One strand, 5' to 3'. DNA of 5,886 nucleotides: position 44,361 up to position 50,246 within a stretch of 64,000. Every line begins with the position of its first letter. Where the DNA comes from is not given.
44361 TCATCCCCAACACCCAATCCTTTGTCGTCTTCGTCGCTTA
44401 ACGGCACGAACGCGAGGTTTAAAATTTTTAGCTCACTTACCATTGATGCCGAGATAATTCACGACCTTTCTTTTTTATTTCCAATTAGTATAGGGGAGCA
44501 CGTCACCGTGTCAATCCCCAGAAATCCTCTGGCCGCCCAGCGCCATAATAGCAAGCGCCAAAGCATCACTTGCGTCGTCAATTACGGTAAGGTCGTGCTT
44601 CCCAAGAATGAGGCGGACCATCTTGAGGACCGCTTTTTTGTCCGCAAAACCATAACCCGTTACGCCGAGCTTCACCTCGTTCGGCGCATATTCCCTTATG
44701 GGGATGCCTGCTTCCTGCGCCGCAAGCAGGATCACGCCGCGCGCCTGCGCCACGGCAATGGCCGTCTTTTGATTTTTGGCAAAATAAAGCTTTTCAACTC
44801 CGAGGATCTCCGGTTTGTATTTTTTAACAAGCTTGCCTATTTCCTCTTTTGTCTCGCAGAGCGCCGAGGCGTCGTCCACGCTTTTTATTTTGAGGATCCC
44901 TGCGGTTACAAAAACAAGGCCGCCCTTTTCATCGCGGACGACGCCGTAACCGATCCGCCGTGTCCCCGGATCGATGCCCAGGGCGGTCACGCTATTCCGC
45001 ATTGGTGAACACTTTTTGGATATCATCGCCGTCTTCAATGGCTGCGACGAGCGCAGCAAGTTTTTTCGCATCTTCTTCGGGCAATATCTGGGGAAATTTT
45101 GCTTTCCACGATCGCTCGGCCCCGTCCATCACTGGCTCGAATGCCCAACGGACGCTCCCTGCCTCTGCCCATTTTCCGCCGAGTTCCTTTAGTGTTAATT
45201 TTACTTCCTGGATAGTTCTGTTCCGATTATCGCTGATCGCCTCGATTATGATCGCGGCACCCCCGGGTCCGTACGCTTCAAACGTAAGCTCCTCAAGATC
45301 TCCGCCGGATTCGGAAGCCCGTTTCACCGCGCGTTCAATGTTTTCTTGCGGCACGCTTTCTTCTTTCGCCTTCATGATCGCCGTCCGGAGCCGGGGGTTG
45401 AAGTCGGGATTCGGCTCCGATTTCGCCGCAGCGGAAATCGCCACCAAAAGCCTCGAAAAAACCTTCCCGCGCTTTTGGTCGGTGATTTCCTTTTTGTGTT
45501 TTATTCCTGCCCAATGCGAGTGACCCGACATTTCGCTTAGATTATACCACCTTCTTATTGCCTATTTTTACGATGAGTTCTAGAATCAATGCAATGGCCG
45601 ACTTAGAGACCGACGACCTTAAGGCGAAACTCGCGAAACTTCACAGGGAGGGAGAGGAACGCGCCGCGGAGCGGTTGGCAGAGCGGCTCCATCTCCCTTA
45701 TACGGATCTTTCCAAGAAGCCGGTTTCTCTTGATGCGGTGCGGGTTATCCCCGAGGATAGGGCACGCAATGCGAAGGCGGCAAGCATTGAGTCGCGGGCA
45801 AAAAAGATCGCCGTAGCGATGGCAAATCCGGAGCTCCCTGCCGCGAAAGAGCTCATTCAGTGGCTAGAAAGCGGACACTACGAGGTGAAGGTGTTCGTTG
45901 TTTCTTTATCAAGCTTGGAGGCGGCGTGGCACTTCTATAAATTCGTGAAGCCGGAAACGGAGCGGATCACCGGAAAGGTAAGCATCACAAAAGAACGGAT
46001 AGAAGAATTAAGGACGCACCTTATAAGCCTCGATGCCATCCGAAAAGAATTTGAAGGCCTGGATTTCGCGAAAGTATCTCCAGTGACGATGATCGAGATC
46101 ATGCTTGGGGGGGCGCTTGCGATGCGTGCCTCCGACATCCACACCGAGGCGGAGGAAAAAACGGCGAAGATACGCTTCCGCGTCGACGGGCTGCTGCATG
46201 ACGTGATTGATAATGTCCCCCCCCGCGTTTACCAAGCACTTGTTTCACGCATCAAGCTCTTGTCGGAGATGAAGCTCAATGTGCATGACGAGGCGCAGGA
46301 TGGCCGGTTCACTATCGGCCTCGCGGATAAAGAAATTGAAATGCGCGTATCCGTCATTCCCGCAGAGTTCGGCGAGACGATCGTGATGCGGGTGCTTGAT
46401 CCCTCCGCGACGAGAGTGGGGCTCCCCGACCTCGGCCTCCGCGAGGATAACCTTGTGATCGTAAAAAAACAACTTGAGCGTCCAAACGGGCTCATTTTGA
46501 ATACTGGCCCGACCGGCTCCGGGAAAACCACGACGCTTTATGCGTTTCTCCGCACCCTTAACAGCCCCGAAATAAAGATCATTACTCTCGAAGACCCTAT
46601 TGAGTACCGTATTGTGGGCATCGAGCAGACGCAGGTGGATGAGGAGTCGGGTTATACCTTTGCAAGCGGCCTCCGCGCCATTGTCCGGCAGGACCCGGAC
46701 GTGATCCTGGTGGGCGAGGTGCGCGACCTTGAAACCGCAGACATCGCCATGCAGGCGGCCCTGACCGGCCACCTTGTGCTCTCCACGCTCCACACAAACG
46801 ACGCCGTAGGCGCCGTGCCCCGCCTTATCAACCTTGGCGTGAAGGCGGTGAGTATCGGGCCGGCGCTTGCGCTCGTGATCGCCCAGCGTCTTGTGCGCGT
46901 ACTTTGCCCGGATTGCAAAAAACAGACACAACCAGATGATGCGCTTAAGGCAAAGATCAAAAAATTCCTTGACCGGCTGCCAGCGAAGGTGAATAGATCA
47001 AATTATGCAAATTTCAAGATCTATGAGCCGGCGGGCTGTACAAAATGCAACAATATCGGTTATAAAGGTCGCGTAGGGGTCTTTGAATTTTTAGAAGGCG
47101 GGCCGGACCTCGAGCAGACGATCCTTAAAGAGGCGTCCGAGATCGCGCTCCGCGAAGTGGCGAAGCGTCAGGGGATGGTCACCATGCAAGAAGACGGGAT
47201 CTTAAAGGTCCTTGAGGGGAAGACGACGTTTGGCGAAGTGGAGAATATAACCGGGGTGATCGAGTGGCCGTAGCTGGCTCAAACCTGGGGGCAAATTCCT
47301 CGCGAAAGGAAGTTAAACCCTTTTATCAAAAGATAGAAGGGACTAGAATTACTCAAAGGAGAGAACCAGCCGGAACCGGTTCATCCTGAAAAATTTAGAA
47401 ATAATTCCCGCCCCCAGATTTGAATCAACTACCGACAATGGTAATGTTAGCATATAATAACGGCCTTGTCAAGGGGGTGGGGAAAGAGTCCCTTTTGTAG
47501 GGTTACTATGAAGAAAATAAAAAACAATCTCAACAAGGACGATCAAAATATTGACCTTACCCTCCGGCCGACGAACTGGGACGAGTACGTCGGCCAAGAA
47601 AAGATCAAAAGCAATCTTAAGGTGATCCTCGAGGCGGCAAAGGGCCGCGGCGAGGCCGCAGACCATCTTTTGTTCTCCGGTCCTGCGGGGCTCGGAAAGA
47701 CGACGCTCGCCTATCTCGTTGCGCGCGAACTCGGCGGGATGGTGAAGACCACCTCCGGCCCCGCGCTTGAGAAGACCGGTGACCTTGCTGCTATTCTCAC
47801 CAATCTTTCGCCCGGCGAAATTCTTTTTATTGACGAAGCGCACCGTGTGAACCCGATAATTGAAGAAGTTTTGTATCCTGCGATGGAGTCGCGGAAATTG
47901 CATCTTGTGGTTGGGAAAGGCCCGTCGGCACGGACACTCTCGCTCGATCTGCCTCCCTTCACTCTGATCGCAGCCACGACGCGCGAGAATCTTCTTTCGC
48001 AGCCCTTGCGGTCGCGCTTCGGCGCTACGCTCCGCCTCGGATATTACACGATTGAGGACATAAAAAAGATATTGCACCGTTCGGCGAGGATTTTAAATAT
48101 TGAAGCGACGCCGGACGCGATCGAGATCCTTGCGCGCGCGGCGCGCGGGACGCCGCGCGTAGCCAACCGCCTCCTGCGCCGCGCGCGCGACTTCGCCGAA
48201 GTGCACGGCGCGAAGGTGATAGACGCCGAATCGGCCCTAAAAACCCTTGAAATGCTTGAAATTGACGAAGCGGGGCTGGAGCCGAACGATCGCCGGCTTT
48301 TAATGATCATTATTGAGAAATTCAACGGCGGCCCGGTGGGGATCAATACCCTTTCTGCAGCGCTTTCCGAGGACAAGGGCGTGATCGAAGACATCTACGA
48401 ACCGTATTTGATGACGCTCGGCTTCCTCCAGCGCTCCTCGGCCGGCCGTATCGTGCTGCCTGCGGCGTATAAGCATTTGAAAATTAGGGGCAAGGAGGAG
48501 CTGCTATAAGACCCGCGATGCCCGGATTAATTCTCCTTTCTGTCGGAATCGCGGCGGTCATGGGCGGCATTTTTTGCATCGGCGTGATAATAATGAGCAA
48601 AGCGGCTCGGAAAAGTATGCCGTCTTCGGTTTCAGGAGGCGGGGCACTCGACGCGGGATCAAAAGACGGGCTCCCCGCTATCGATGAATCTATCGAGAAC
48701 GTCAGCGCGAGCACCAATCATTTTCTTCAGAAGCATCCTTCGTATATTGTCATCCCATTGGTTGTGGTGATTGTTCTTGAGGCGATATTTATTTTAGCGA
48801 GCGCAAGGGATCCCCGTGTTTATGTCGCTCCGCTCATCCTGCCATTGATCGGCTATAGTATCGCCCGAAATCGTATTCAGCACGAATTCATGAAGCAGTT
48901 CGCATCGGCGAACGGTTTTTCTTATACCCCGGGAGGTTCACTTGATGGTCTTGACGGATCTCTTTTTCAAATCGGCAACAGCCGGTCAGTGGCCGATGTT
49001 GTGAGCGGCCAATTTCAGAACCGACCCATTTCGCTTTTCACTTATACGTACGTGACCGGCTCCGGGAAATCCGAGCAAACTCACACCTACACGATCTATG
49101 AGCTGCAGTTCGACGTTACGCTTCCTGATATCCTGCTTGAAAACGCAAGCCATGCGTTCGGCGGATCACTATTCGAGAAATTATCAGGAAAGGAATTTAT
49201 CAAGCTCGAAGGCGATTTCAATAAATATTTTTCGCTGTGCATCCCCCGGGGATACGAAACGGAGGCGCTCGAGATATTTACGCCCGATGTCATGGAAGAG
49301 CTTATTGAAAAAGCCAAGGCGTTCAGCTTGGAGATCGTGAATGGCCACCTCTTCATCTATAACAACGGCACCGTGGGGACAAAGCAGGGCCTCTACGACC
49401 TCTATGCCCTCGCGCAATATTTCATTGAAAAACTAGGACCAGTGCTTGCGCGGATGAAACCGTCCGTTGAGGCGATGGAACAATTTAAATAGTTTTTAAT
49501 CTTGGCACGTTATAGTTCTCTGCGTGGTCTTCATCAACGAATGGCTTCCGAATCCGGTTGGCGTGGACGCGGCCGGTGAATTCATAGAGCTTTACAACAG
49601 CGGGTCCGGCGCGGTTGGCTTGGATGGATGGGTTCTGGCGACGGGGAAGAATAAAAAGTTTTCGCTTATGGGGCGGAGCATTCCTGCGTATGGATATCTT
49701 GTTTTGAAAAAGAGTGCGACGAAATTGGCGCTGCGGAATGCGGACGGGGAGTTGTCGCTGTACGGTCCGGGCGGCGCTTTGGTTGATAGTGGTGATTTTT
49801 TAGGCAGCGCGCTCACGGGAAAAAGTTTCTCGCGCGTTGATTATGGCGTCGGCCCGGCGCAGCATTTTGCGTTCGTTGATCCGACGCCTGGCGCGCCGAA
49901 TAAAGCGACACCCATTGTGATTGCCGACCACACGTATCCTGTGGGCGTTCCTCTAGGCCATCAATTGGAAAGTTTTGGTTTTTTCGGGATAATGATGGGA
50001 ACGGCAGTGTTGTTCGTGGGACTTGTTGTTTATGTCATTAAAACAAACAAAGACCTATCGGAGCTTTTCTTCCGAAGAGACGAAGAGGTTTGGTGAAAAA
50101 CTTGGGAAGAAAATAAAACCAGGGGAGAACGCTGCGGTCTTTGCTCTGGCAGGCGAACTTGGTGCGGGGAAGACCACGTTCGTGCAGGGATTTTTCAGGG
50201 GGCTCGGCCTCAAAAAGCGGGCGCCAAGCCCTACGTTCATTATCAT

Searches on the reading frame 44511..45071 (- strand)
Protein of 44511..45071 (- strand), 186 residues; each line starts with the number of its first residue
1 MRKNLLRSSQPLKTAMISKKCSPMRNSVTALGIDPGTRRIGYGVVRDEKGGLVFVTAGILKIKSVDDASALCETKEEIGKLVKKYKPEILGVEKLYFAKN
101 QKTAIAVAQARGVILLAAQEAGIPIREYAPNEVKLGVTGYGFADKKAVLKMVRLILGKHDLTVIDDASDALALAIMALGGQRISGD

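Call 18: search_protein_families(library=pfam, proteins=[window:44511-45071:-], max_evalue=0.001)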
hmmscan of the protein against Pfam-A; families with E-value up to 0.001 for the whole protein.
window:44511-45071:- (186 aa): 1 family
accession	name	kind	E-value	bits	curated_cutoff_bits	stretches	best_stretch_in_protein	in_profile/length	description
PF02075.23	RuvC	-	3.6e-40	137.7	22.2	1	31-176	2-147/148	Crossover junction endodeoxyribonuclease RuvC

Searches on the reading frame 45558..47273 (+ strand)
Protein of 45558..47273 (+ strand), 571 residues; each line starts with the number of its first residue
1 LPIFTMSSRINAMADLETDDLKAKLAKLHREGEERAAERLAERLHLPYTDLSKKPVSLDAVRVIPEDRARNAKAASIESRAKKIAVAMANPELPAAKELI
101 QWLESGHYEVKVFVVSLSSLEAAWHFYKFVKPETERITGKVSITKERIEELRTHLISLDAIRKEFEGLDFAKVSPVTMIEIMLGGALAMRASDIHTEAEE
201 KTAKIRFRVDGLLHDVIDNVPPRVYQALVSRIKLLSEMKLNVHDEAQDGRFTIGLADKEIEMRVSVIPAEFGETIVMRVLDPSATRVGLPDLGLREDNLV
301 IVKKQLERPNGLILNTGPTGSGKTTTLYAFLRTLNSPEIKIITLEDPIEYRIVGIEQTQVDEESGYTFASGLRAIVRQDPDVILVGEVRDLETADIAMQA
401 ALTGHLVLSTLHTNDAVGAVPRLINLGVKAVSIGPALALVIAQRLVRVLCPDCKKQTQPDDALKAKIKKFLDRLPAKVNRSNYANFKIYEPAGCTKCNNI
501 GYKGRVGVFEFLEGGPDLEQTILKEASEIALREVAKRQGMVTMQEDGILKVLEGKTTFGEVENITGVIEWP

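Call 18: search_protein_families(library=pfam, proteins=[window:45558-47273:+], max_evalue=0.001)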
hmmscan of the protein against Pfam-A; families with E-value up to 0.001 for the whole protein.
window:45558-47273:+ (571 aa): 2 families
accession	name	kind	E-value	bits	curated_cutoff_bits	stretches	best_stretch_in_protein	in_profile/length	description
PF00437.27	T2SSE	-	2.5e-119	398.7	24.9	1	177-562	10-369/370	Type II/IV secretion system protein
PF05157.20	MshEN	-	4.4e-06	27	23.1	1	45-124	2-80/90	MshEN domain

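Call 90: search_protein_families(library=ncbifam, proteins=[window:45558-47273:+], max_evalue=0.001)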
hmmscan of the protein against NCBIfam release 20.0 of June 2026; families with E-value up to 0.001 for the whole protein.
window:45558-47273:+ (571 aa): 19 families
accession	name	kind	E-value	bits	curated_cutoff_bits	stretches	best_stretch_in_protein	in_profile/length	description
TIGR02538.1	type_IV_pilB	equivalog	2.4e-142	475.4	675.65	1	20-565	30-562/564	type IV-A pilus assembly ATPase PilB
TIGR02533.1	type_II_gspE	equivalog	2.6e-141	471.6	630.25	1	68-565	8-486/486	type II secretion system ATPase GspE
NF053534.1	T4PilAsmATPsTfpB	equivalog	3.1e-120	402.3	850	1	32-564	64-581/584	type IV pilus assembly ATPase TfpB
NF007755.0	PRK10436.1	equivalog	9.6e-118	393.8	617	1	171-567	81-461/465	type II secretion system protein GspE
NF041000.1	ATPase_ComGA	equivalog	2.9e-71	239.6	300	1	182-447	3-266/267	competence type IV pilus ATPase ComGA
TIGR01420.1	pilT_fam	subfamily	2.1e-51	175.2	319.1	1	181-428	4-244/343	PilT/PilU family type 4a pilus ATPase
TIGR02525.1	plasmid_TraJ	equivalog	3e-25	89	368.3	1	275-428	120-274/372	plasmid transfer ATPase TraJ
TIGR02524.1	dot_icm_DotB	equivalog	1.5e-19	70.5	463.3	1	309-445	133-284/358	Dot/Icm type IV secretion system ATPase DotB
NF058587.1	archaellum_moto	equivalog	8.1e-17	61.1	550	1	315-424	280-394/527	archaellum flagellar ATPase motor FlaI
TIGR02782.1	TrbB_P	equivalog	3.3e-13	49.6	304.55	1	313-430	139-259/303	P-type conjugative transfer ATPase TrbB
TIGR03819.1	heli_sec_ATPase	hypoth_equivalog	2.1e-11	43.6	373.15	1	268-437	135-311/340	TadA family conjugal transfer-associated ATPase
NF010469.0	PRK13894.1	subfamily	2.5e-11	43.5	508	1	312-426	151-267/320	conjugal transfer ATPase TrbB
NF010407.0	PRK13833.1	subfamily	5.6e-11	42.4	499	1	313-430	147-266/323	conjugal transfer protein TrbB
NF053672.1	bindosome_BasE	exception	3.2e-10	39.4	1000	1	315-443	275-402/512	bindosome assembly system ATPase subunit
TIGR02788.1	VirB11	equivalog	4.2e-10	39.1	249.95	1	313-428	147-267/308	P-type DNA transfer ATPase VirB11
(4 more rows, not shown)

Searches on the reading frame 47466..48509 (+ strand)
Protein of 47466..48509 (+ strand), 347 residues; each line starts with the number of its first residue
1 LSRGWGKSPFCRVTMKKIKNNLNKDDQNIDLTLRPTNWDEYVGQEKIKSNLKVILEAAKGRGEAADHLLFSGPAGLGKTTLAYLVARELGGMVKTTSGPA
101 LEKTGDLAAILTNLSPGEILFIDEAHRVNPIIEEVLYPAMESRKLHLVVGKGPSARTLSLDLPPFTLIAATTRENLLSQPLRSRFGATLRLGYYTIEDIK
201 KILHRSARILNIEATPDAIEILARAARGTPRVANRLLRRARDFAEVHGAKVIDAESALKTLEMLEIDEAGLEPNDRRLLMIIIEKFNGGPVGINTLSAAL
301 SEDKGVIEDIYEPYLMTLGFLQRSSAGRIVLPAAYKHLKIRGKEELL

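Call 18: search_protein_families(library=pfam, proteins=[window:47466-48509:+], max_evalue=0.001)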
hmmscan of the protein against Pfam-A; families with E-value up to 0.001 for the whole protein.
window:47466-48509:+ (347 aa): 8 families
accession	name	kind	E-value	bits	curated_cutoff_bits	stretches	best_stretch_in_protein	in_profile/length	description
PF05496.18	RuvB_N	-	2.7e-68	229.2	27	1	33-191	1-159/159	Holliday junction DNA helicase RuvB P-loop domain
PF17864.7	AAA_lid_4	-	8e-26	90.1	27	1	194-267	1-74/74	RuvB AAA lid domain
PF05491.19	RuvB_C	-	2.4e-21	75.9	24.7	1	268-339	1-72/72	RuvB C-terminal winged helix domain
PF00004.35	AAA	-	1.6e-16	61.4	21.2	1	68-192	1-130/131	ATPase family associated with various cellular activities (AAA)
PF07728.20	AAA_5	-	5.2e-09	36.7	22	1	67-185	1-139/139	AAA domain (dynein-related subfamily)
PF00910.28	RNA_helicase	-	6.6e-05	23.8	21.5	0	69-147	2-82/105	RNA helicase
PF06068.19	TIP49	-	0.00011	21.9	23.8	1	39-94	24-79/347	TIP49 P-loop domain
PF13173.12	AAA_14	-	0.00034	21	27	0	68-149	5-95/129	AAA domain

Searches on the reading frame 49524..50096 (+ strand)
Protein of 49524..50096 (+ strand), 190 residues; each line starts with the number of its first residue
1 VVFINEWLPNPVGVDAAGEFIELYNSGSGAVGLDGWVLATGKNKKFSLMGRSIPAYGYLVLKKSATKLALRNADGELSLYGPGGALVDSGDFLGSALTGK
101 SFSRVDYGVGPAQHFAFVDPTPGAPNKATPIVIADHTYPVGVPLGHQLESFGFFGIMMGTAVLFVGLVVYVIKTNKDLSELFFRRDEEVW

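Call 18: search_protein_families(library=pfam, proteins=[window:49524-50096:+], max_evalue=0.001)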
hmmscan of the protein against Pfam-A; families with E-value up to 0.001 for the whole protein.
window:49524-50096:+ (190 aa): 1 family
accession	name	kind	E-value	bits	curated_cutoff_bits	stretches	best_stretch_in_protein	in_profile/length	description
PF00932.25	LTD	-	2.5e-11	44.4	34.3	1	2-89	8-104/109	Lamin Tail Domain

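Call 90: search_protein_families(library=ncbifam, proteins=[window:49524-50096:+], max_evalue=0.001)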
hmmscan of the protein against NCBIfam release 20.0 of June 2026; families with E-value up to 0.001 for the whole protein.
window:49524-50096:+ (190 aa): 0 families
